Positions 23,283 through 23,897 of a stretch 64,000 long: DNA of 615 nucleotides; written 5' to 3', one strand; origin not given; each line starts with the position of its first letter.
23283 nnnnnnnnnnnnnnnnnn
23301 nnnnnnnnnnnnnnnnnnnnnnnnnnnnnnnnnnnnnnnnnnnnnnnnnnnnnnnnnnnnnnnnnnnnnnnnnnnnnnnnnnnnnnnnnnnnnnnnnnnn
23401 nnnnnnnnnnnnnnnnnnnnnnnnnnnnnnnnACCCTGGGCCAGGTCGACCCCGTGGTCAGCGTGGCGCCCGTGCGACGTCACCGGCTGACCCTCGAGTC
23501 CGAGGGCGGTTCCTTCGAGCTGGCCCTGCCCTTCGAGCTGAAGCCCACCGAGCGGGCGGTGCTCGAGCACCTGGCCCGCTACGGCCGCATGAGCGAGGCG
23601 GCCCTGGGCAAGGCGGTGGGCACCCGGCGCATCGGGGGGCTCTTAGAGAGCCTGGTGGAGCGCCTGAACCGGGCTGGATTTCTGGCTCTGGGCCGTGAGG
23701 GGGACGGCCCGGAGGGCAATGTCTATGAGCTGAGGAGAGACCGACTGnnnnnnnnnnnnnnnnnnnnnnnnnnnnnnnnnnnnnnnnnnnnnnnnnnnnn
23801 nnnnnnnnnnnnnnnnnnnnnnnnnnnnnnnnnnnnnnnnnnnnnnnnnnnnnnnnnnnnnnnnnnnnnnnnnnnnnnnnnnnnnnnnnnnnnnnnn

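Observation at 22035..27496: Four-gene translationally coupled operon: Cys-rich beta-helix/wHTH protein, BrxD-like ATPase, BrxHI/Lhr-like helicase, small acidic protein. No methyltransferase or PglZ nearby, so it is a candidate undescribed defence-type system.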

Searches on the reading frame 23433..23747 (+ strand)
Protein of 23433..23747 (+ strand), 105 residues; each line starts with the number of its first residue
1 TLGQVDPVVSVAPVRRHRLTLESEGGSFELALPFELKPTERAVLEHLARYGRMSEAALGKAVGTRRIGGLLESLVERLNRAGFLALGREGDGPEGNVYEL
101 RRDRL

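Call 29: search_protein_families(library=pfam, proteins=[window:23433-23747:+], max_evalue=10)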
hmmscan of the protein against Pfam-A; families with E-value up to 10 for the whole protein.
window:23433-23747:+ (105 aa): 3 families
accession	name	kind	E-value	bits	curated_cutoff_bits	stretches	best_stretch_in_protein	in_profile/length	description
PF13412.12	HTH_24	-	0.061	13.3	21.9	1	38-63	3-28/48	Winged helix-turn-helix DNA-binding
PF13404.12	HTH_AsnC-type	-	0.065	13.5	27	1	41-64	6-29/42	AsnC-type helix-turn-helix domain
PF15615.11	TerB_C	-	0.23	12.1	26.3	1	29-87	74-127/148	TerB-C domain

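Call 55: search_protein_representatives(alignment_id=A2)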
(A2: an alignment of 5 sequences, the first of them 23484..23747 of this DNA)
Query: 5 sequences, 90 profile positions. Proteins with E-value up to 0.001 (for the whole library): 97; up to 1e-10: 50; up to 1e-30: 3. The best 97 are listed.
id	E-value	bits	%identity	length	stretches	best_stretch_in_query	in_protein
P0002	8.3e-39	147.9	-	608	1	1-87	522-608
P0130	6.1e-36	138.7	-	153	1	1-89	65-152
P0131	1.6e-33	130.9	-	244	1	1-87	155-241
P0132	1.6e-29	118.1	-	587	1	3-87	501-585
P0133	8.5e-28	112.6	-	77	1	17-86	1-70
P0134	1.6e-21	92.5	-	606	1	14-88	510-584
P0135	4.1e-21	91.2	-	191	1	2-86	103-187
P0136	1.4e-20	89.5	-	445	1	3-88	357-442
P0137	2.0e-20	89.0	-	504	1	8-89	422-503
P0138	2.2e-20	88.9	-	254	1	10-87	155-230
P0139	1.1e-19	86.6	-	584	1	14-87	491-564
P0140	1.9e-19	85.9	-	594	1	5-88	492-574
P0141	2.0e-19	85.8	-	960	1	7-89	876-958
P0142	2.1e-19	85.7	-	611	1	10-87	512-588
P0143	1.4e-18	83.1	-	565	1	14-87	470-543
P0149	3.3e-17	78.7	-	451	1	7-87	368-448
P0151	1.1e-16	77.0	-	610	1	1-88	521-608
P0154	2.8e-16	75.7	-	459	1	8-86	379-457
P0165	3.1e-14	69.2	-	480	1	9-85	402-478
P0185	1.4e-08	51.0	-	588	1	13-85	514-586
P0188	1.5e-07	47.8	-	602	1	22-86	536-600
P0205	1.5e-05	41.4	-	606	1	15-85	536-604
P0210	3.0e-05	40.4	-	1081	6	29-75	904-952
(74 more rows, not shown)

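Call 57: search_protein_families(library=pfam, proteins=[P0136, P0137, P0149, P0154, P0165, P0151, P0185, P0188, P0205, P0210], max_evalue=0.001)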
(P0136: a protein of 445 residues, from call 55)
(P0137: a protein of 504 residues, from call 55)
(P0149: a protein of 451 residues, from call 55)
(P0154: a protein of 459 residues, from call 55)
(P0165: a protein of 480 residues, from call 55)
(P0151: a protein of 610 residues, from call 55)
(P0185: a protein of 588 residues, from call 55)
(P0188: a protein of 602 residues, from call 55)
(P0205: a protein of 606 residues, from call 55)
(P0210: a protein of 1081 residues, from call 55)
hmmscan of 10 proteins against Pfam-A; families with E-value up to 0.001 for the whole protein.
P0136 (445 aa): 0 families

P0137 (504 aa): 0 families

P0149 (451 aa): 0 families

P0154 (459 aa): 0 families

P0165 (480 aa): 0 families

P0151 (610 aa): 3 families
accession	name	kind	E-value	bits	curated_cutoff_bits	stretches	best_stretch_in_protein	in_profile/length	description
PF13191.12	AAA_16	-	5.1e-05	24.3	32.6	1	94-233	9-142/167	AAA ATPase domain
PF25199.1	nSTAND_NTPase5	-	0.00036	20.8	34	0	97-145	28-76/145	Novel STAND NTPase 5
PF20720.3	nSTAND3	-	0.00051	20.2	27.2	1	103-133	12-42/155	Novel STAND NTPase 3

P0185 (588 aa): 6 families
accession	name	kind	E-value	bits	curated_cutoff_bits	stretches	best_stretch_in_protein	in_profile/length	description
PF14559.12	TPR_19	-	1.3e-09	38.6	25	0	239-292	1-55/68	Tetratricopeptide repeat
PF12895.13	ANAPC3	-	2.5e-09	37.7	27.2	0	14-60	33-80/82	Anaphase-promoting complex, cyclosome, subunit 3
PF13428.12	TPR_14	-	3e-09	37.1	23.5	0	104-143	2-39/44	Tetratricopeptide repeat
PF13432.12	TPR_16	-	5.4e-07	30.4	32.7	0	239-293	7-60/65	Tetratricopeptide repeat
PF20308.4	TPR-S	-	0.00013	22.9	27.6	0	20-89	2-70/102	Tetratricopeptide Repeats-Sensor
PF13176.12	TPR_7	-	0.0003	21.1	27.9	0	240-255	10-25/36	Tetratricopeptide repeat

P0188 (602 aa): 11 families
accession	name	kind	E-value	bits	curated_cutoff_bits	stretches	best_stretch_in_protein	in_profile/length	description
PF14559.12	TPR_19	-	5.1e-15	56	25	0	88-137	9-55/68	Tetratricopeptide repeat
PF07719.23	TPR_2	-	1.4e-09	37.7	27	0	344-365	3-24/34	Tetratricopeptide repeat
PF13428.12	TPR_14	-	2.4e-08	34.3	23.5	0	344-370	3-29/44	Tetratricopeptide repeat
PF13432.12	TPR_16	-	6.8e-08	33.3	32.7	0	43-103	3-64/65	Tetratricopeptide repeat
PF13181.12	TPR_8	-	6.8e-07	29.4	25.7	0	277-296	10-29/34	Tetratricopeptide repeat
PF13424.12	TPR_12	-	4.3e-06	27.3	30.1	0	245-296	22-73/77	Tetratricopeptide repeat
PF13174.12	TPR_6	-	6.3e-06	26.9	26.3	0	277-296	9-28/33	Tetratricopeptide repeat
PF13429.12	TPR_15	-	1e-05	25.6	26.2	1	67-183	142-259/280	Tetratricopeptide repeat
PF12895.13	ANAPC3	-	0.00046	20.8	27.2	0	14-60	33-79/82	Anaphase-promoting complex, cyclosome, subunit 3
PF03704.23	BTAD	-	0.00076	20.3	22.1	0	98-163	56-122/146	Bacterial transcriptional activator domain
PF22860.2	DUF7017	-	0.00083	19.8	27.5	0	44-118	8-85/141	Domain of unknown function (DUF7017)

P0205 (606 aa): 12 families
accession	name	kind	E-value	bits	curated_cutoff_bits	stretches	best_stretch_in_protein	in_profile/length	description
PF14559.12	TPR_19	-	3e-09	37.5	25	0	117-162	2-48/68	Tetratricopeptide repeat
PF13428.12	TPR_14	-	7.1e-09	35.9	23.5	0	78-112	6-41/44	Tetratricopeptide repeat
PF13432.12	TPR_16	-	7.5e-08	33.1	32.7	1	46-105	4-64/65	Tetratricopeptide repeat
PF07719.23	TPR_2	-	2.5e-06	27.6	27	0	78-105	6-34/34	Tetratricopeptide repeat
PF23914.1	TPR_CcmH_CycH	-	3e-06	27.6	42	1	78-146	55-127/158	Cytochrome c-type biogenesis protein H TPR domain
PF03704.23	BTAD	-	6.2e-06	27.1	22.1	1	94-163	50-120/146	Bacterial transcriptional activator domain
PF12895.13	ANAPC3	-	4.4e-05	24.1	27.2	0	16-63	33-80/82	Anaphase-promoting complex, cyclosome, subunit 3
PF13181.12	TPR_8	-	0.00029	21.2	25.7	0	346-375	2-31/34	Tetratricopeptide repeat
PF13174.12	TPR_6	-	0.00038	21.4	26.3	0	277-300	6-29/33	Tetratricopeptide repeat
PF13414.12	TPR_11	-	0.00083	19.4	26.8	0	89-109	11-31/42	TPR repeat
PF13393.11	tRNA-synt_His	-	0.00096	18.9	25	0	123-249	179-300/308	Histidyl-tRNA synthetase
PF13176.12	TPR_7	-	0.00099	19.5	27.9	0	117-133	10-26/36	Tetratricopeptide repeat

P0210 (1081 aa): 12 families
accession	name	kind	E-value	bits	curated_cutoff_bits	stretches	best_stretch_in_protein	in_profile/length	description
PF13646.12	HEAT_2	-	1.1e-99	327.3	27.7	7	838-916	1-82/88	HEAT repeats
PF03130.22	HEAT_PBS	-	6.4e-71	227.1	20.9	8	854-878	3-27/27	PBS lyase HEAT-like repeat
PF00514.29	Arm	-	4.2e-34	115.9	20.6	0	677-708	8-39/41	Armadillo/beta-catenin-like repeat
PF02985.28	HEAT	-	6e-33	110.2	23.5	0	838-864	2-28/31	HEAT repeat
PF13513.12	HEAT_EZ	-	1.3e-31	108.9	27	0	836-863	28-55/55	HEAT-like repeat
PF05729.18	NACHT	-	5e-09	36.6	26.7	1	93-223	1-133/167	NACHT domain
PF06345.17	Drf_DAD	-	6.4e-09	35.7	27.3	0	652-660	3-11/15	DRF Autoregulatory Domain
PF12717.13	Cnd1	-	5e-08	33.6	26.4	0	807-865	23-87/162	non-SMC mitotic condensation complex subunit 1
PF25767.1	ARM_TBCD_2nd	-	9.3e-07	28.9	29.7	0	557-584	77-104/245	Tubulin-specific chaperone D-like, ARM repeats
PF24883.2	NPHP3_N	-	9.2e-05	23.1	24.8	0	87-119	14-49/164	Nephrocystin 3, N-terminal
PF20720.3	nSTAND3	-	0.0002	21.5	27.2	1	86-119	11-44/155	Novel STAND NTPase 3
PF00437.27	T2SSE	-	0.00034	19.8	24.9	0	62-117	117-167/370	Type II/IV secretion system protein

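Call 58: predict_structure(alignment_id=A2)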
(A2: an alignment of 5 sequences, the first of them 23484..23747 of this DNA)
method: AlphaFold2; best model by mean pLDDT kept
length: 88 residues; sequences in the alignment: 5
mean_pLDDT: 91.0   pTM: 0.82
mean pLDDT of the five models: 91.0, 89.9, 88.7, 88.2, 87.6
residues with pLDDT >= 90: 63; 70-90: 23; 50-70: 2; < 50: 0
segments of 3 or more residues with pLDDT < 50: none
pLDDT, mean of each block of 10 residues (from residue 1): 87 90 95 94 94 94 88 93 82
secondary structure, 60 per line:
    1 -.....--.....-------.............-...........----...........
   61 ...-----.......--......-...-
elements in order: E2-6 E9-13 H21-33 E35-37 H38-45 H50-63 E69-75 E78-83

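Call 60: find_encoding_contigs(protein=P0188, flank=8000, max_places=2)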
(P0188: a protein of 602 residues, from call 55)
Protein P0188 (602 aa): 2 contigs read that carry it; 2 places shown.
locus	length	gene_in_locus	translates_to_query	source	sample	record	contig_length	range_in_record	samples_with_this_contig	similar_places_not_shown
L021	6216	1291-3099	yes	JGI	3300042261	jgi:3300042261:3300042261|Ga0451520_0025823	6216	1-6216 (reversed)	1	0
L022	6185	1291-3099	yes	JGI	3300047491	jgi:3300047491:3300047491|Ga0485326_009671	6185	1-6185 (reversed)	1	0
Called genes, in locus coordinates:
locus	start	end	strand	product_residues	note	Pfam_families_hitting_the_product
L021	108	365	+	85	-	-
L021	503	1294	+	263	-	PF00535:Glycos_transf_2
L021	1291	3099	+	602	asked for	PF07719:TPR_2 (faint), PF13181:TPR_8 (faint), PF13424:TPR_12 (faint), PF13428:TPR_14 (faint), PF13432:TPR_16 (faint), PF14559:TPR_19 (faint), PF13174:TPR_6 (faint)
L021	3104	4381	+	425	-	PF10923:BrxC_BrxD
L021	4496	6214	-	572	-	?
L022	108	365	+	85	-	-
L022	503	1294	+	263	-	PF00535:Glycos_transf_2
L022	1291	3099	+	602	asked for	PF07719:TPR_2 (faint), PF13181:TPR_8 (faint), PF13424:TPR_12 (faint), PF13428:TPR_14 (faint), PF13432:TPR_16 (faint), PF14559:TPR_19 (faint), PF13174:TPR_6 (faint)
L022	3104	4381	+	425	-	PF10923:BrxC_BrxD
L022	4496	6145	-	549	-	-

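Call 61: find_encoding_contigs(protein=P0136, flank=8000, max_places=2)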
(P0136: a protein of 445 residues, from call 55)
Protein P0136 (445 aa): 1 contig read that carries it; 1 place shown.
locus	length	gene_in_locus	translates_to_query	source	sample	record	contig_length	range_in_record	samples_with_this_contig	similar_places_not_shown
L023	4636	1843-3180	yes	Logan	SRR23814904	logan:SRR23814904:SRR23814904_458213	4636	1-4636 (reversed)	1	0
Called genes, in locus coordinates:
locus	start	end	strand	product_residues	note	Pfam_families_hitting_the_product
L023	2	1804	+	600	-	?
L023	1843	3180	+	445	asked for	PF25863:PglZ_C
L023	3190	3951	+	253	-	PF00515:TPR_1 (faint), PF03704:BTAD (faint), PF07719:TPR_2 (faint), PF13174:TPR_6 (faint), PF13176:TPR_7 (faint), PF13424:TPR_12 (faint), PF13428:TPR_14 (faint), PF17874:TPR_MalT (weak), +5 more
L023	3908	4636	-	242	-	?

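Call 62: find_encoding_contigs(protein=P0151, flank=8000, max_places=2)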
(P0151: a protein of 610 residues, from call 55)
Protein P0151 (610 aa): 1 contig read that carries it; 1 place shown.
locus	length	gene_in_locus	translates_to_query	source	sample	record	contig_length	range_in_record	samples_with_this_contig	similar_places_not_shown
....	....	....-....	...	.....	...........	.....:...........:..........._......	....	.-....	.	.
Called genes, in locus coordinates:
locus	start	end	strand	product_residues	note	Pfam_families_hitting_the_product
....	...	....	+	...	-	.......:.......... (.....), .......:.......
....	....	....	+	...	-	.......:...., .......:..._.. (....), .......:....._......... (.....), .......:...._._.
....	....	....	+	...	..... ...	-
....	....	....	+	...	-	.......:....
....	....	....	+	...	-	?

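Call 63: fold_search(model_id=the predicted structure, library=pdb)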
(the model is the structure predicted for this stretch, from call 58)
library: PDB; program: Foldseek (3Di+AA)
matches with E <= 10: 866; with E <= 0.001: 0
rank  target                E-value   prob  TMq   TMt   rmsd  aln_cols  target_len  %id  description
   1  2nnn_C                1.5e-02  1.00  0.53  0.38   3.1        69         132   26  Crystal structure of probable transcriptional regulator from Pseudomonas aeruginosa (released 2006-11-21)
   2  2nnn_D                1.7e-02  0.99  0.52  0.37   3.3        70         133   26  Crystal structure of probable transcriptional regulator from Pseudomonas aeruginosa (released 2006-11-21)
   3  4fht_B                2.2e-02  0.98  0.47  0.32   3.3        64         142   26  Crystal Structure of the PcaV transcriptional regulator from Streptomyces coelicolor in complex with its natural ligan (released 2013-04-24)
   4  2nnn_A                2.7e-02  0.98  0.54  0.38   3.5        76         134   25  Crystal structure of probable transcriptional regulator from Pseudomonas aeruginosa (released 2006-11-21)
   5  4fht_A                2.9e-02  0.99  0.53  0.36   3.2        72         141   28  Crystal Structure of the PcaV transcriptional regulator from Streptomyces coelicolor in complex with its natural ligan (released 2013-04-24)
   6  4g9y                  3.3e-02  0.99  0.53  0.37   3.0        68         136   25  Crystal Structure of the PcaV transcriptional regulator from Streptomyces coelicolor (released 2013-06-05)
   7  4gxo_B                3.8e-02  0.98  0.52  0.36   3.4        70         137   18  Crystal structure of Staphylococcus aureus protein SarZ mutant C13E (released 2012-09-26)
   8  7r4x_Z                5.0e-02  0.92  0.46  0.53   5.6        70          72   16  Cryo-EM reconstruction of the human 40S ribosomal subunit - Full map (released 2023-02-22)
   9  8ova_AU               6.5e-02  0.84  0.43  0.49   6.3        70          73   16  CRYO-EM STRUCTURE OF TRYPANOSOMA BRUCEI PROCYCLIC FORM 80S RIBOSOME : PARENTAL STRAIN (released 2023-11-29)
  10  8rxh_Sa               6.5e-02  0.75  0.44  0.38  11.7        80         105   15  CRYO-EM STRUCTURE OF LEISHMANIA MAJOR 80S RIBOSOME WITH A/P/E-site tRNA AND mRNA : PARENTAL STRAIN (released 2024-05-15)
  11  5aip_A                7.0e-02  0.97  0.54  0.36   3.2        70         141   18  Crystal structure of NadR in complex with 4-hydroxyphenylacetate (released 2016-03-02)
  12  2nnn_E                7.0e-02  0.95  0.52  0.37   3.9        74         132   24  Crystal structure of probable transcriptional regulator from Pseudomonas aeruginosa (released 2006-11-21)
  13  7o7y_Ay               7.0e-02  0.77  0.45  0.46  11.4        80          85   16  Rabbit 80S ribosome stalled close to the mutated SARS-CoV-2 slippery site by a pseudoknot (high resolution) (released 2021-06-02)
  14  5k5o_C                8.0e-02  0.89  0.50  0.50   6.7        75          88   15  Structure of AspA-26mer DNA complex (released 2016-06-15)
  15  6xa1_SZ               8.5e-02  0.85  0.46  0.54   5.6        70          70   16  Structure of a drug-like compound stalled human translation termination complex (released 2020-10-07)
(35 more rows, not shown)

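Call 67: find_related_loci(query=A2, collection=metagenome_contigs, flank=7000)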
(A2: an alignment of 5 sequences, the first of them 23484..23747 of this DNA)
Query A2 (88 aa) in metagenome_contigs; peptide patterns used: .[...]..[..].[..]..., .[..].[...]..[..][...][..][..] (x = any residue, [..] = any of these).
215 stretches matched a pattern; 3 encode a relative of the query (tblastn E <= 1e-3); 3 distinct loci.
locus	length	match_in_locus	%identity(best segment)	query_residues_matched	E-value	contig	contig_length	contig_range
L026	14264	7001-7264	98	1-88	3e-53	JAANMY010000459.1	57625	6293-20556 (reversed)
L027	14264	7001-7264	93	1-88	2e-50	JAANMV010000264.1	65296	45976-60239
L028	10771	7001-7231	56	5-81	5e-23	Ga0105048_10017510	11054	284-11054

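Call 86: search_dna_similar(query=window:23469-23747:+, collection=plasmids, mode=protein, max_evalue=0.01, max_rows=30)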
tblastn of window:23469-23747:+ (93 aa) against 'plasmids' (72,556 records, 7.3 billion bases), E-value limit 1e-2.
No match.

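Call 90: search_protein_families(library=pfam, proteins=[P0136], max_evalue=0.01)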
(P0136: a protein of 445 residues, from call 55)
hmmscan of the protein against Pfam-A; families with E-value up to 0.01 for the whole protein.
P0136 (445 aa): 0 families
